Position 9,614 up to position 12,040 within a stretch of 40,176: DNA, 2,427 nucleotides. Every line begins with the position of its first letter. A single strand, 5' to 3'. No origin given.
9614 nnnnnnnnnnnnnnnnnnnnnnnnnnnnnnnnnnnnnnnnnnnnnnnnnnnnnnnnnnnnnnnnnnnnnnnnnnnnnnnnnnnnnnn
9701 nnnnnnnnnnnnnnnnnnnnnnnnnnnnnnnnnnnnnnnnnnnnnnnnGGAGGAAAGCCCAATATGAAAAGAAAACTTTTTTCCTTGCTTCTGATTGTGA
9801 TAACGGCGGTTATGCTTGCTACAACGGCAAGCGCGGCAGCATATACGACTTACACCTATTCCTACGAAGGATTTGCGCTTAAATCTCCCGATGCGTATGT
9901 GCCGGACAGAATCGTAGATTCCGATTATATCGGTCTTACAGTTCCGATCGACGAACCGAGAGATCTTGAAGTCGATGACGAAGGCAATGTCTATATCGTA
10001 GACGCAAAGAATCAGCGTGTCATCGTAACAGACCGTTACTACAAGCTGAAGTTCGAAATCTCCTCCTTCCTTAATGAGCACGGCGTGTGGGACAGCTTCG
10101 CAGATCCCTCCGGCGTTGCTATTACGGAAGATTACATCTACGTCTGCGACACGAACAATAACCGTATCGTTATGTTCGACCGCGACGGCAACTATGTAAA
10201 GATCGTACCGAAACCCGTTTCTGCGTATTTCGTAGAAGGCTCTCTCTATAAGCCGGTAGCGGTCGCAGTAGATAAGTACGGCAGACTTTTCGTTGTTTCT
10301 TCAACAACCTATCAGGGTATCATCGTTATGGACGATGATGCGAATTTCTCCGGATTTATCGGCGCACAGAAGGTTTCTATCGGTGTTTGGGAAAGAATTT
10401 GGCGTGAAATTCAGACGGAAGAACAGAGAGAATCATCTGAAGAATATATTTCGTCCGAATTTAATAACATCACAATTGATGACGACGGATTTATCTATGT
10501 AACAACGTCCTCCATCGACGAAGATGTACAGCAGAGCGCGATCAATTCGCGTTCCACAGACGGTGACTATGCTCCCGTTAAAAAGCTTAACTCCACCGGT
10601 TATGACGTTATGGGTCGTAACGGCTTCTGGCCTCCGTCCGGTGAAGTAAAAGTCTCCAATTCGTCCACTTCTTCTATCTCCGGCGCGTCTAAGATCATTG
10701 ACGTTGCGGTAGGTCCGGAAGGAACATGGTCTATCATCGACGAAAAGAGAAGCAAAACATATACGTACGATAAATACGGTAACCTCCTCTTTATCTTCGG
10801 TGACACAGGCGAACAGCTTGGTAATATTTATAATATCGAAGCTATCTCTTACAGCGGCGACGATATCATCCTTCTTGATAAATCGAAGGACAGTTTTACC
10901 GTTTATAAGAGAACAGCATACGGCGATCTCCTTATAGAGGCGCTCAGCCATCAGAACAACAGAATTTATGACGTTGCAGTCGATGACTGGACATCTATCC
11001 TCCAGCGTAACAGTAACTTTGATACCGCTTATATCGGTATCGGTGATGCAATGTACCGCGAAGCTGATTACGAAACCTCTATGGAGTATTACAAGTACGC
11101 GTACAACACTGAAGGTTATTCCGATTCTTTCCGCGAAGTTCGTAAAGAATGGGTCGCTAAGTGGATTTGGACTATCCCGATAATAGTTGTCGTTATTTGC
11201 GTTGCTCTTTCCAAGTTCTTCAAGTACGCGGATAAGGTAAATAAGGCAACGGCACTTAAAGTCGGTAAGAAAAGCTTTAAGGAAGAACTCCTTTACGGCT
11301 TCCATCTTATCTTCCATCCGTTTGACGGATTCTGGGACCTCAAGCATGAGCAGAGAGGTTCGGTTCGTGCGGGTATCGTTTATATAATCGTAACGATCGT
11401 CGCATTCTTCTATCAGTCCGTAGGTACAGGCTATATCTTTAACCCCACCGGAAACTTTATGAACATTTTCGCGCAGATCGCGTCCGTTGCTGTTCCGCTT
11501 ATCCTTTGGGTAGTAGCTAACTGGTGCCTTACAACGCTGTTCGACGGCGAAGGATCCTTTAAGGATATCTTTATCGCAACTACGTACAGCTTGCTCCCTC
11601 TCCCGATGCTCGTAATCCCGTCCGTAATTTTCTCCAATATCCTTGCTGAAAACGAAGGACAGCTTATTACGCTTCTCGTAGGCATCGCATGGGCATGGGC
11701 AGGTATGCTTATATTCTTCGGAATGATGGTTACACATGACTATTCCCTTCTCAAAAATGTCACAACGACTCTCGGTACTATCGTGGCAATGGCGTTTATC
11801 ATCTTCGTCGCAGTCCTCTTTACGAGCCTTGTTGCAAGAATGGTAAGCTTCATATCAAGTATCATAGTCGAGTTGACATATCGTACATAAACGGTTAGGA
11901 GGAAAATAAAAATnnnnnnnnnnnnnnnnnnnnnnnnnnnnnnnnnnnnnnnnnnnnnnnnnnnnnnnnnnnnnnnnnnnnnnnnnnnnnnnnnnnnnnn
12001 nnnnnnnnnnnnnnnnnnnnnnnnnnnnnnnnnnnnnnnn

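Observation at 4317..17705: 13-kb seven-gene operon: giant CBM-fused SBP, two ABC permease pairs, NHL-Yip1 fusion and a DUF5696-like giant secreted protein, with no ATPase or regulator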

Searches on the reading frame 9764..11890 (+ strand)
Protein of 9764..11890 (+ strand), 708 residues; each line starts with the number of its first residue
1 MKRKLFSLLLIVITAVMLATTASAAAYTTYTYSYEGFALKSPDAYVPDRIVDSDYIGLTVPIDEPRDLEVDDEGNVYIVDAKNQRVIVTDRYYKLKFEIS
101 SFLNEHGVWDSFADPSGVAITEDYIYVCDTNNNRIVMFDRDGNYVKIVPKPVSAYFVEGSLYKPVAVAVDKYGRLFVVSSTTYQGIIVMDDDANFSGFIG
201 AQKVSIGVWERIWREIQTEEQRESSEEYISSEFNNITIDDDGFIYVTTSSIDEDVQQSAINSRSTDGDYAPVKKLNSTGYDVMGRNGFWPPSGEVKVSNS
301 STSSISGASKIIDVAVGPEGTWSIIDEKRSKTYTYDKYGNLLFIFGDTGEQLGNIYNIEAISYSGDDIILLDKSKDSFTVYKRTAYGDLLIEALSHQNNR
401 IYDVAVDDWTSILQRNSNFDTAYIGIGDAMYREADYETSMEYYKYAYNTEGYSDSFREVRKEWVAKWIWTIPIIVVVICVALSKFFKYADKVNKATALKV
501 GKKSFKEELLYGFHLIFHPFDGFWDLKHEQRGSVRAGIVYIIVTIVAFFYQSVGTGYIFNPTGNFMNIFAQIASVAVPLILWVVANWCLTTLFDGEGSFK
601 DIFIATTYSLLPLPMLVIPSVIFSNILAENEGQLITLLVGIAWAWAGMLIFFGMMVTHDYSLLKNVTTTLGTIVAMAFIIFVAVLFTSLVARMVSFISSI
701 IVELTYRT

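Call 3: search_protein_families(library=pfam, proteins=[window:9764-11890:+], max_evalue=0.01)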
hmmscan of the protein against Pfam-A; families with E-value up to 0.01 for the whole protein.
window:9764-11890:+ (708 aa): 4 families
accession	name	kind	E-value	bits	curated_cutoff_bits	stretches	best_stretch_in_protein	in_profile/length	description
PF04893.22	Yip1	-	3e-16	60.2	28.6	1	514-683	2-172/173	Yip1 domain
PF01436.27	NHL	-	1.6e-10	40.9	20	1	112-136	1-26/28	NHL repeat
PF08450.18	SGL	-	8.2e-06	26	26.3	1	66-178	89-200/246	SMP-30/Gluconolactonase/LRE-like region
PF06739.17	SBBP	-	9e-06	26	20.5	0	234-249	16-31/38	Beta-propeller repeat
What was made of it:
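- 9764..11890 (+): g4: signal peptide, six-bladed NHL β-propeller (aa ~30-395), TPR-like helices (aa 400-460), one transmembrane helix, and a five-helix Yip1 membrane domain (aa 514-683). Pfam NHL, SGL and Yip1 (call 3).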

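Call 6: search_protein_families(library=ncbifam, proteins=[window:9764-11890:+], max_evalue=0.001)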
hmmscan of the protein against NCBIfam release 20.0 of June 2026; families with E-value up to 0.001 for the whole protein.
window:9764-11890:+ (708 aa): 2 families
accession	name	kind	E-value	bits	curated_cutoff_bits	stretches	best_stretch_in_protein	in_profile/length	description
NF035926.1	scyF_NHL_VPEP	equivalog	3.1e-10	39.7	350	1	111-200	197-284/376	scytonemin biosynthesis PEP-CTERM protein ScyF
NF033206.1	ScyE_fam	subfamily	0.00097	18.8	80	0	114-144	141-171/333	ScyD/ScyE family protein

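Call 28: search_solved_structures(query=window:9764-11890:+, max_evalue=0.1)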
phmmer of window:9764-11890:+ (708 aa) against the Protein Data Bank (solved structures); distinct sequences matched with E-value up to 0.1: 55.
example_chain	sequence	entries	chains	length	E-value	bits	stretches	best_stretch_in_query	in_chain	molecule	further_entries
6d69_A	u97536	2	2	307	3.5e-15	58.8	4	62-147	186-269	NHL Repeat Region of D. melanogaster Thin | Thin, isoform D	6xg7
7qrx_A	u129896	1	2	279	2.7e-13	52.6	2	64-209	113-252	E3 ubiquitin-protein ligase TRIM71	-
8j72_A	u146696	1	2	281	3e-13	52.4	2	64-208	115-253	E3 ubiquitin-protein ligase TRIM71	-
9jur_A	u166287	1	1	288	3.1e-13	52.4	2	63-210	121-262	E3 ubiquitin-protein ligase TRIM71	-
6fpt_A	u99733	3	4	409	3.3e-13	52.3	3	62-145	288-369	E3 ubiquitin-protein ligase TRIM71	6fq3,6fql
6f0t_A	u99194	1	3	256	6.3e-12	48.1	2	62-178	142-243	Pizza6-SFW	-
3wwa_A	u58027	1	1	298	4.5e-10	41.9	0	62-176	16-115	Pizza7H protein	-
5ex7_A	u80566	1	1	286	7.8e-10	41.1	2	104-144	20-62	Brain tumor protein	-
4zlr_A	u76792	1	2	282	8e-10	41.1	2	104-144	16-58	Brain tumor protein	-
6qsd_A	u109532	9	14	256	8.3e-10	41.1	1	63-178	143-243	Pizza6S | Pizza6-S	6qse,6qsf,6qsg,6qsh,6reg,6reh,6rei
1q7f_A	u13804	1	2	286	9.1e-10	40.9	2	104-144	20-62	brain tumor CG10719-PA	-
6rej_A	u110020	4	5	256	3.4e-09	39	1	62-178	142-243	Pizza6-SH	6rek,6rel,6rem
3ww9_A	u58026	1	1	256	1.3e-08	37.1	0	62-149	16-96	pizza6 protein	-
7zpz_A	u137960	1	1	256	2e-08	36.5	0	63-178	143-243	Pizza6-TSR-TSH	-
7zpw_A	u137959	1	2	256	2e-08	36.5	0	63-177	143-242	Pizza6-TSK-TSH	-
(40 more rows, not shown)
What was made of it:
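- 9764..11890 (+): PDB sequence matches to NHL propellers and TPR proteins (call 28).
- On NHL-repeat β-propellers: Multi-stretch matches to TRIM71, Thin, Brat and PknD propellers, E down to 3.5e-15 (call 28).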
